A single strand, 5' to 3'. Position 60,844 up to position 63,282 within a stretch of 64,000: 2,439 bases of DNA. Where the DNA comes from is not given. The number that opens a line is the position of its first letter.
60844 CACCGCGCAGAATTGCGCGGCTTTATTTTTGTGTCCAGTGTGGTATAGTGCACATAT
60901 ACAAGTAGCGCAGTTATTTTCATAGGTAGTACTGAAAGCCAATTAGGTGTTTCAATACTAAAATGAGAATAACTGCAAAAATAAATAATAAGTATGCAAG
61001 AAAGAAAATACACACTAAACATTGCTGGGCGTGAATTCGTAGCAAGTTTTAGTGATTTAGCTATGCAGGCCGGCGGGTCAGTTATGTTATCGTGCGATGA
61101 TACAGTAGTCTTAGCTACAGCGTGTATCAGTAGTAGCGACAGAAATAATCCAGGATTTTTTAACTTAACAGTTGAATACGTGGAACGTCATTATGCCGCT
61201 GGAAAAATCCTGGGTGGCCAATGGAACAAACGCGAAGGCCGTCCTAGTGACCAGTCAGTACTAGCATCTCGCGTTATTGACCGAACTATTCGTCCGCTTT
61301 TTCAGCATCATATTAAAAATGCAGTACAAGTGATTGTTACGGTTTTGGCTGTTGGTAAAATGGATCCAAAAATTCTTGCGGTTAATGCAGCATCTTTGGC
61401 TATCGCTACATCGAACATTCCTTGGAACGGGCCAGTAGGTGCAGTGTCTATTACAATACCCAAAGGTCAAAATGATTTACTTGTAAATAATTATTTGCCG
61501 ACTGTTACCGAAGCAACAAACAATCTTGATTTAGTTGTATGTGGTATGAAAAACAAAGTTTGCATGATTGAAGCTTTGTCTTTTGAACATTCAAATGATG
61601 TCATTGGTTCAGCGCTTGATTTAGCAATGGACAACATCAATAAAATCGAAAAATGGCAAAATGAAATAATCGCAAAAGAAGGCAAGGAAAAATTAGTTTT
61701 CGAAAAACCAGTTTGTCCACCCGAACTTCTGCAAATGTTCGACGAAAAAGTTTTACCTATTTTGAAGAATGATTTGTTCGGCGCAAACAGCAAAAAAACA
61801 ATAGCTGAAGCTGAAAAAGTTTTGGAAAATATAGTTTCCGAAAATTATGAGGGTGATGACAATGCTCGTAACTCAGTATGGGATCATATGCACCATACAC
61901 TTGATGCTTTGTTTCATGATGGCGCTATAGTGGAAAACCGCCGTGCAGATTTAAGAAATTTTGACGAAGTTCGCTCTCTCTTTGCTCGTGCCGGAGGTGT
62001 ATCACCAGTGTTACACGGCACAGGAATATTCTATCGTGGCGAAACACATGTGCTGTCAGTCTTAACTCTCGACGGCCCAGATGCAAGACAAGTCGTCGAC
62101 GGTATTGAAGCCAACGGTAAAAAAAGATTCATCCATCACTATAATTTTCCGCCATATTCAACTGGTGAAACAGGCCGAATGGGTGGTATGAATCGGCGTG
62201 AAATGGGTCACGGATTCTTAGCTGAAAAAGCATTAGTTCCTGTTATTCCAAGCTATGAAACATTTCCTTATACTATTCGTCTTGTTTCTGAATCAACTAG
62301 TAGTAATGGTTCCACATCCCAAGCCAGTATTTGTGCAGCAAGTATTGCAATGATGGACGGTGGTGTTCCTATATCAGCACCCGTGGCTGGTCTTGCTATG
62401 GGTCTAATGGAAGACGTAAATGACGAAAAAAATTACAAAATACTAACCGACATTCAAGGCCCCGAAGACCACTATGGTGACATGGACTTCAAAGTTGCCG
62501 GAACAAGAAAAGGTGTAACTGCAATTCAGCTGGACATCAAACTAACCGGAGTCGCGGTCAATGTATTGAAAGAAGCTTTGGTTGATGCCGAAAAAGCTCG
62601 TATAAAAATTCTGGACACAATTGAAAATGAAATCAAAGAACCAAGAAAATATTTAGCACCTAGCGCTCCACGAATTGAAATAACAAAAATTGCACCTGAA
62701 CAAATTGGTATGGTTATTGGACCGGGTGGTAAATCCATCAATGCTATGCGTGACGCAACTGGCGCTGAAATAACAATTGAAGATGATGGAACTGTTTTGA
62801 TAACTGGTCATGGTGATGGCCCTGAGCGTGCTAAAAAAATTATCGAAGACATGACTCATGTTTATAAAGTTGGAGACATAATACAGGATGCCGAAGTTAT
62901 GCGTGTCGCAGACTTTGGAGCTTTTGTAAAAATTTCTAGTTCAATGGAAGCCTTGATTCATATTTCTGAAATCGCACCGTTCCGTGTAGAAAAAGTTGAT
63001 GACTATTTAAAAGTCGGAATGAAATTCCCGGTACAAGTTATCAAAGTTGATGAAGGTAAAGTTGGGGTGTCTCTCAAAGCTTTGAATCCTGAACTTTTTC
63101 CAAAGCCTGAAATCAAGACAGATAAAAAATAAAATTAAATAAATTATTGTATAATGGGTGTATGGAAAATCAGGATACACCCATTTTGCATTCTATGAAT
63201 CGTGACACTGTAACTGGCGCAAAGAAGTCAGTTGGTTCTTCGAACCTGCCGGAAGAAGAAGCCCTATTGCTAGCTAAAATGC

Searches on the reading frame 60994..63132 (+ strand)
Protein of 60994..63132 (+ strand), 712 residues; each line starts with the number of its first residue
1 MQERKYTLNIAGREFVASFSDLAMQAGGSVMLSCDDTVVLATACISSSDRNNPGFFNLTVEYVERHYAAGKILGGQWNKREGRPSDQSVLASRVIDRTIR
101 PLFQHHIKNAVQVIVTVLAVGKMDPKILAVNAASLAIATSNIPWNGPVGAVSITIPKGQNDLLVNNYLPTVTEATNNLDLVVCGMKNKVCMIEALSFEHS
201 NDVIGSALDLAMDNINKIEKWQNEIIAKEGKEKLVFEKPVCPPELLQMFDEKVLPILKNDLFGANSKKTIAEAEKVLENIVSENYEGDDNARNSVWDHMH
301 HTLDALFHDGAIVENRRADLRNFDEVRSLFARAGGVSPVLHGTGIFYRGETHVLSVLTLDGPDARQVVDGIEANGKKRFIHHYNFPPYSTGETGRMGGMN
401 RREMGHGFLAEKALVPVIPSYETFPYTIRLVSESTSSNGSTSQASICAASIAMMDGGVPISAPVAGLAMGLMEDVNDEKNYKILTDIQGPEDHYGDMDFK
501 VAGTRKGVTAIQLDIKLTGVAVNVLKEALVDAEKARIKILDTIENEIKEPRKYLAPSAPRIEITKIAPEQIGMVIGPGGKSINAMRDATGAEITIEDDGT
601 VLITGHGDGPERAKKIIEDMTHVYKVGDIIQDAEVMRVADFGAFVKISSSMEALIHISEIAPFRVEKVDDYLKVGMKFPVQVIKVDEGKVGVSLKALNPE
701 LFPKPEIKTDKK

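Call 27: find_encoding_contigs(protein=window:60994-63129:+, flank=10000, max_places=3)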
Protein window:60994-63129:+ (712 aa): no gene with exactly this product is on record in the collection.

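Call 41: search_protein_families(library=pfam, proteins=[window:60994-63132:+], max_evalue=0.00001)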
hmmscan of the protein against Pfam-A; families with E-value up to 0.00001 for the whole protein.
window:60994-63132:+ (712 aa): 3 families
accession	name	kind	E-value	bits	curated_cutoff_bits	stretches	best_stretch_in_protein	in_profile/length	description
PF01138.27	RNase_PH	-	4.4e-43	147.2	25.5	2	13-143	3-130/130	3' exoribonuclease family, domain 1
PF00575.29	S1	-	4.3e-12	46.7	22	1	626-694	4-71/74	S1 RNA binding domain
PF00013.35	KH_1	-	3.1e-11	43.3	21.5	1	562-619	3-66/66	KH domain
